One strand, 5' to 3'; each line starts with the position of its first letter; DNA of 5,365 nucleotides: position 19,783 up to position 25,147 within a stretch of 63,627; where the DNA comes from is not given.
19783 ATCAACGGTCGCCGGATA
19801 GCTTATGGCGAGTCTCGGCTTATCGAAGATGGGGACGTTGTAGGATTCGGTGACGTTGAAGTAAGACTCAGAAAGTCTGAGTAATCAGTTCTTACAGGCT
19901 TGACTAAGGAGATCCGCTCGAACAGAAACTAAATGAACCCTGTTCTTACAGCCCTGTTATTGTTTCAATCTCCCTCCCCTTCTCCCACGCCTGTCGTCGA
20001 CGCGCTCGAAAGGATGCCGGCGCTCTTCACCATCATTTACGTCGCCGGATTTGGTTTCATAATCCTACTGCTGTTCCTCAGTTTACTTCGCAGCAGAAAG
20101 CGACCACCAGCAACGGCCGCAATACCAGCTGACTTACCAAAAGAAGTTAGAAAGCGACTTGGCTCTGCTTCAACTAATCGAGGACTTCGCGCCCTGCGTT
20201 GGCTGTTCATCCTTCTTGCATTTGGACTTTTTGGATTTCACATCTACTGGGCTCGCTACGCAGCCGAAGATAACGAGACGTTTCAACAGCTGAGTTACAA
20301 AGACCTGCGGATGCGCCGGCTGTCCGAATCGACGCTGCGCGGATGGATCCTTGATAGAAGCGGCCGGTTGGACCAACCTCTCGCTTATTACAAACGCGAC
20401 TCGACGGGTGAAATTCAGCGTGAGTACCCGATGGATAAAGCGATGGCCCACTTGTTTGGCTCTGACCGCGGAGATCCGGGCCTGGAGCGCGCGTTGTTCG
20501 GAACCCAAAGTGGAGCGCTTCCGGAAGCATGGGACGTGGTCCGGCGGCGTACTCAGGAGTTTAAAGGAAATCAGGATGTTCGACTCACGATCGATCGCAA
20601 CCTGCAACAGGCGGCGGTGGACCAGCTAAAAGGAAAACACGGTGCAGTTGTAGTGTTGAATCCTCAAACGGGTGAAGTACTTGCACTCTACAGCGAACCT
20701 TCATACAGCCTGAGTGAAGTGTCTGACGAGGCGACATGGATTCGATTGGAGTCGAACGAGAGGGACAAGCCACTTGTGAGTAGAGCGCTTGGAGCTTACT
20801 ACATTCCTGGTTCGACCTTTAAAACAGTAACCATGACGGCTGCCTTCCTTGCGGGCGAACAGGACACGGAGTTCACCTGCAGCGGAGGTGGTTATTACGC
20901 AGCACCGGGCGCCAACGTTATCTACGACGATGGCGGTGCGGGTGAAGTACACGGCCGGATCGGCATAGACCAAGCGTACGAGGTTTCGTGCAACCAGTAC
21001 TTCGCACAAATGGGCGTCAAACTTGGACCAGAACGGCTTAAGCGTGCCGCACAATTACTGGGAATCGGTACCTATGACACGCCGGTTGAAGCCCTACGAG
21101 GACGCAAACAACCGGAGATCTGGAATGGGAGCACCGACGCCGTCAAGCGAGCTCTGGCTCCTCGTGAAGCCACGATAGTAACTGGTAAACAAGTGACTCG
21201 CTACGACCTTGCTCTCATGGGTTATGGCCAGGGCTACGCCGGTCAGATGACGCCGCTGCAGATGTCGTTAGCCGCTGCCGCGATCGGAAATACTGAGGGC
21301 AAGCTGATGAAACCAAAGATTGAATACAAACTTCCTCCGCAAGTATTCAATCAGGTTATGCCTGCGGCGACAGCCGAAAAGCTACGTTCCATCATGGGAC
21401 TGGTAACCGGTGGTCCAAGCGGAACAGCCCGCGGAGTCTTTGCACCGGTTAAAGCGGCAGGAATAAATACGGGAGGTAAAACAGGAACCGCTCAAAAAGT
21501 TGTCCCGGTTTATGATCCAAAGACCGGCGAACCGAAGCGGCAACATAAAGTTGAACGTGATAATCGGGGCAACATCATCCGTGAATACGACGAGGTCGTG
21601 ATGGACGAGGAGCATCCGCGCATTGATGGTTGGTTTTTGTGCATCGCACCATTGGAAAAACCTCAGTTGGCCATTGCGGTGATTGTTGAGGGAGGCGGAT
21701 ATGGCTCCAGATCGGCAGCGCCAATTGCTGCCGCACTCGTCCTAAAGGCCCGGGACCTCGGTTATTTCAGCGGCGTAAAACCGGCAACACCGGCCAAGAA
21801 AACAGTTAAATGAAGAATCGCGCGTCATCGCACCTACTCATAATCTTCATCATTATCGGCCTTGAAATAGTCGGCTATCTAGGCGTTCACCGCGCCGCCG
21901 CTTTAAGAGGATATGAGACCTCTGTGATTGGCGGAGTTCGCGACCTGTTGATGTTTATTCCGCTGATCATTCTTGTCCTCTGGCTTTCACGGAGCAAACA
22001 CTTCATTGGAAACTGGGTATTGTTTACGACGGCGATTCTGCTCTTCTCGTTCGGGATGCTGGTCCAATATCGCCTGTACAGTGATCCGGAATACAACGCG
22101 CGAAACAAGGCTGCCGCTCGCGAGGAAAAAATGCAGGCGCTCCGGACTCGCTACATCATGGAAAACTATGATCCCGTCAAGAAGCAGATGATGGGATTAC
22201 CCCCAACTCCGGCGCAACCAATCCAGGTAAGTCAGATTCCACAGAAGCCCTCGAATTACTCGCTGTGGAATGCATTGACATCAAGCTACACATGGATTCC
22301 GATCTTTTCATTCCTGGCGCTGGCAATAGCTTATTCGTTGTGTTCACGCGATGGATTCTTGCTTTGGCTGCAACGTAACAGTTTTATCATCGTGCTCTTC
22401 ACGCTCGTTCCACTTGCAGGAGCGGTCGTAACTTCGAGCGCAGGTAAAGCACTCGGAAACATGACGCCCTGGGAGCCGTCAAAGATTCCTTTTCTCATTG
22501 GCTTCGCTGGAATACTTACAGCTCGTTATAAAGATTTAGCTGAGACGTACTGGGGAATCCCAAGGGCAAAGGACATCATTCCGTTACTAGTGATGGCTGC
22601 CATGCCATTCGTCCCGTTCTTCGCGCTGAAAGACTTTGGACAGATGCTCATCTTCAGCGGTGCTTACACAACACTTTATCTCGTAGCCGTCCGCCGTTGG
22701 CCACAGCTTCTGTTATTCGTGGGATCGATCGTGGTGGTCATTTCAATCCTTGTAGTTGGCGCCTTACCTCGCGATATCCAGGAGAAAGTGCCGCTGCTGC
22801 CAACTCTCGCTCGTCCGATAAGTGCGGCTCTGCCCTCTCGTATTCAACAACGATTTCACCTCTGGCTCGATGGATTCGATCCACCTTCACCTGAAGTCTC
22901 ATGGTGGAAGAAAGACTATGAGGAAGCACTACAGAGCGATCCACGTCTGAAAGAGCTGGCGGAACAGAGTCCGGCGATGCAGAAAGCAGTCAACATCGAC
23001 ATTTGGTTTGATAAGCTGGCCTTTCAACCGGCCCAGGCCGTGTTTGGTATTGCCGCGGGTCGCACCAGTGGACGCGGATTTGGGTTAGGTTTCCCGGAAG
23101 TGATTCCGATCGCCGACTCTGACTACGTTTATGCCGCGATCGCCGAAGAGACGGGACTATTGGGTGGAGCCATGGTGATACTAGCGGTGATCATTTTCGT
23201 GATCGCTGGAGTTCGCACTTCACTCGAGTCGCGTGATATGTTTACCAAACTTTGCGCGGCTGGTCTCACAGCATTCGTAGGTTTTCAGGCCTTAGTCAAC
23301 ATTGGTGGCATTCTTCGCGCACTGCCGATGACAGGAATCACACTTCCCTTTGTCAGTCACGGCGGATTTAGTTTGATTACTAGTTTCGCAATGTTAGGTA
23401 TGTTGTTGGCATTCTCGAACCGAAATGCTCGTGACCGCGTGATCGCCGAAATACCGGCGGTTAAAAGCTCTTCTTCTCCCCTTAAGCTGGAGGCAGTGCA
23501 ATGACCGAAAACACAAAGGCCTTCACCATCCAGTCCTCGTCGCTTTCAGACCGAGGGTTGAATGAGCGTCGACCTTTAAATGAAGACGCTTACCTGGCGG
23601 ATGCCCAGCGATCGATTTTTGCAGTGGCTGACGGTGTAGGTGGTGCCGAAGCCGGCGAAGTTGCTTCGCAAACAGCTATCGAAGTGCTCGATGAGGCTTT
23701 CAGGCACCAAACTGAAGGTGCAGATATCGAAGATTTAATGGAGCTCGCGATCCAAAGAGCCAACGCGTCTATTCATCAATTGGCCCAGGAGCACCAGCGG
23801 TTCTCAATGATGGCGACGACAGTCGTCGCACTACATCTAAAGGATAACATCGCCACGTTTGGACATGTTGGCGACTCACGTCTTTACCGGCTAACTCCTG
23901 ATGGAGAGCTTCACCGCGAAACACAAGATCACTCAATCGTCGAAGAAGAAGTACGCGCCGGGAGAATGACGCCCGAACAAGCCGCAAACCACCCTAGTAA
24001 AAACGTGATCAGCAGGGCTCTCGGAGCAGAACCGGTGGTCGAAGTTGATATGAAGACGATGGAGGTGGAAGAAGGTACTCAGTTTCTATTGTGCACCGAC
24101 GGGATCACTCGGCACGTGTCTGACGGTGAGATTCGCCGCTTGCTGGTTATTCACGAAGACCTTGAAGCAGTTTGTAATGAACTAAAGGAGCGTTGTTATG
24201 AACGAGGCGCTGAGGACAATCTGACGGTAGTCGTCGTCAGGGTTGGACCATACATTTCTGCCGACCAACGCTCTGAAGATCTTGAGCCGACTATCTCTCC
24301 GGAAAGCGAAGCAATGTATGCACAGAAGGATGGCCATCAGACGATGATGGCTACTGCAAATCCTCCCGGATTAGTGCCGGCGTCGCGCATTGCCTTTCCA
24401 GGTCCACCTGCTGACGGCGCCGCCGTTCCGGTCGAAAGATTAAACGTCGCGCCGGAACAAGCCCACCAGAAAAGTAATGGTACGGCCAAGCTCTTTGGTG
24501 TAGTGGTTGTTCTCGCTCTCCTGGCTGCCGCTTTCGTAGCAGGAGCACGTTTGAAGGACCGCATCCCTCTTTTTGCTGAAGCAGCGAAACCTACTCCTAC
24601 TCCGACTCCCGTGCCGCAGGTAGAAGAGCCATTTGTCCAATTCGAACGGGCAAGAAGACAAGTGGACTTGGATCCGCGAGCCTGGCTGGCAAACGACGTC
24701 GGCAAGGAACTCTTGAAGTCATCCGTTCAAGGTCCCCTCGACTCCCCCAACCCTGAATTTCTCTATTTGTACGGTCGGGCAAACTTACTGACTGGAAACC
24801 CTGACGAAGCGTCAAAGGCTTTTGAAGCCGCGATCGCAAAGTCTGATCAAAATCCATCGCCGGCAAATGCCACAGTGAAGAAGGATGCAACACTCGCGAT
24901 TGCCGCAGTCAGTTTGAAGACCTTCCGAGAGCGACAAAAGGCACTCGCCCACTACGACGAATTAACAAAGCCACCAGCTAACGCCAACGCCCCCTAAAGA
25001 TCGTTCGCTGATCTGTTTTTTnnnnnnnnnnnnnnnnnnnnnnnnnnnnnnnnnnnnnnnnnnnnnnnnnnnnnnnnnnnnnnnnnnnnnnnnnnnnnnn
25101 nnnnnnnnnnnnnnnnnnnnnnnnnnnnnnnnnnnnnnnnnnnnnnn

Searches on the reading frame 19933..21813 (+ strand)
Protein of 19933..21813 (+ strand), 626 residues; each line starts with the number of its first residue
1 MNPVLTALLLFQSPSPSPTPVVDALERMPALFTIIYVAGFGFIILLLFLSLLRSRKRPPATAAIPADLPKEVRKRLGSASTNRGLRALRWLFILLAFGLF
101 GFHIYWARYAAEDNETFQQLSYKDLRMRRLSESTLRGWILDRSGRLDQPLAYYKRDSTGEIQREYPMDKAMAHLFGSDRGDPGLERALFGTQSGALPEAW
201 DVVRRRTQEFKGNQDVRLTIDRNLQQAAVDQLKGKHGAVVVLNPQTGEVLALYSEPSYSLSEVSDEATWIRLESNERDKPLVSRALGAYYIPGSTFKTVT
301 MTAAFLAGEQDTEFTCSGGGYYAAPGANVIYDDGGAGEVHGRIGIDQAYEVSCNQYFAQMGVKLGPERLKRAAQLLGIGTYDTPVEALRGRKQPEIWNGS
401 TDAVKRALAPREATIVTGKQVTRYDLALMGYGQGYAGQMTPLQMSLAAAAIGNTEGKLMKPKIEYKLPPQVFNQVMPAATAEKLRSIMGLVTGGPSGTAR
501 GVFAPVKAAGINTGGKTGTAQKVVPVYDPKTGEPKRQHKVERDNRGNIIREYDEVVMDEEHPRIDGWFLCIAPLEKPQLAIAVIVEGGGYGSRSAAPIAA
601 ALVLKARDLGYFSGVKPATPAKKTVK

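Call 8: search_protein_families(library=pfam, proteins=[window:19933-21813:+], max_evalue=0.001)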
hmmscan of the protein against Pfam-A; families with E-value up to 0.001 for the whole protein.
window:19933-21813:+ (626 aa): 1 family
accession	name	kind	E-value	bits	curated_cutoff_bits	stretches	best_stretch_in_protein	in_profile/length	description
PF00905.27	Transpeptidase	-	6.2e-42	144.3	22.1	1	237-602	1-297/299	Penicillin binding protein transpeptidase domain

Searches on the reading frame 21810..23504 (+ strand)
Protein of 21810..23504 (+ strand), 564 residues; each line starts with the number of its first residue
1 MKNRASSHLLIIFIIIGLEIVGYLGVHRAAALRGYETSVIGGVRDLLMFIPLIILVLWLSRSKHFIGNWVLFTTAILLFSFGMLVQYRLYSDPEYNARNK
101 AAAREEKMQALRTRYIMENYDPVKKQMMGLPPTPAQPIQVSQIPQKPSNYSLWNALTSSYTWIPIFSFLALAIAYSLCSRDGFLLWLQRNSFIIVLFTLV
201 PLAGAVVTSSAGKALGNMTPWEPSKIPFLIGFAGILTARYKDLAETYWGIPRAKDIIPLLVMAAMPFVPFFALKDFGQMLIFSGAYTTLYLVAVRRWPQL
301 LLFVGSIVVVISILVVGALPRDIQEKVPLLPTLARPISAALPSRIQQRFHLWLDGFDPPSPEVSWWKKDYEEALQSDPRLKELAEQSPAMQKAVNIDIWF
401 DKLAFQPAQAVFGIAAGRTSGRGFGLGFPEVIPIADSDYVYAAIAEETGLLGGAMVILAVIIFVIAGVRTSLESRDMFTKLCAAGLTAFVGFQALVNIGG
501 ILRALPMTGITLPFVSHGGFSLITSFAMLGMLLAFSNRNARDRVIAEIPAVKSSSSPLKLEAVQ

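Call 8: search_protein_families(library=pfam, proteins=[window:21810-23504:+], max_evalue=0.001)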
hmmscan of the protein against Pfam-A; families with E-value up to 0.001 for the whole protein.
window:21810-23504:+ (564 aa): 1 family
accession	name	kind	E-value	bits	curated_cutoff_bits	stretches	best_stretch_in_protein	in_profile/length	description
PF01098.24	FTSW_RODA_SPOVE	-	7.4e-33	114.4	26.4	2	404-537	217-352/356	Cell cycle protein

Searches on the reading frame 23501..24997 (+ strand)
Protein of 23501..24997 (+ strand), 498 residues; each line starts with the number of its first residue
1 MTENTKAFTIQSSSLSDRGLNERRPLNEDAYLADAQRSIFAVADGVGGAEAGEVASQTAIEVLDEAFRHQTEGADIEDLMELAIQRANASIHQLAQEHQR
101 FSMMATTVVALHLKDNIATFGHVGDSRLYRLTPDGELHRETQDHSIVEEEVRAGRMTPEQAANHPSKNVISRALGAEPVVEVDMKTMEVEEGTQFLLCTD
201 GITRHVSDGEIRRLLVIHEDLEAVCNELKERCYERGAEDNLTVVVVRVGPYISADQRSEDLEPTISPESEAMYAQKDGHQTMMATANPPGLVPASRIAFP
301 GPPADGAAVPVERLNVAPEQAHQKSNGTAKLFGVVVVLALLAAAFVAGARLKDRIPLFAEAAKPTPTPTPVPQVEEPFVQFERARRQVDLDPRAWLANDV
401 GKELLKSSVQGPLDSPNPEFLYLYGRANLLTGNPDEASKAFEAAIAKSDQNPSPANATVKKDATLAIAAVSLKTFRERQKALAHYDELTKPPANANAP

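Call 8: search_protein_families(library=pfam, proteins=[window:23501-24997:+], max_evalue=0.001)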
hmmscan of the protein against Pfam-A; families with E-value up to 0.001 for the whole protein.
window:23501-24997:+ (498 aa): 6 families
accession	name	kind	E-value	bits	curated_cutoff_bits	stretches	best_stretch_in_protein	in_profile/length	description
PF13672.11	PP2C_2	-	4.4e-19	69.3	24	1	26-213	11-183/209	Protein phosphatase 2C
PF00481.26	PP2C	-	9.1e-12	45.6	20.3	1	29-240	28-254/255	Protein phosphatase 2C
PF07228.17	SpoIIE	-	8.6e-11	42.6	25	1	172-248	103-191/192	Stage II sporulation protein E (SpoIIE)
PF07719.23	TPR_2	-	0.00024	21.5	27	0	418-450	1-33/34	Tetratricopeptide repeat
PF13432.12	TPR_16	-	0.00043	21.1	32.7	0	416-452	28-65/65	Tetratricopeptide repeat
PF13428.12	TPR_14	-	0.00083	20.3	23.5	0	418-452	1-35/44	Tetratricopeptide repeat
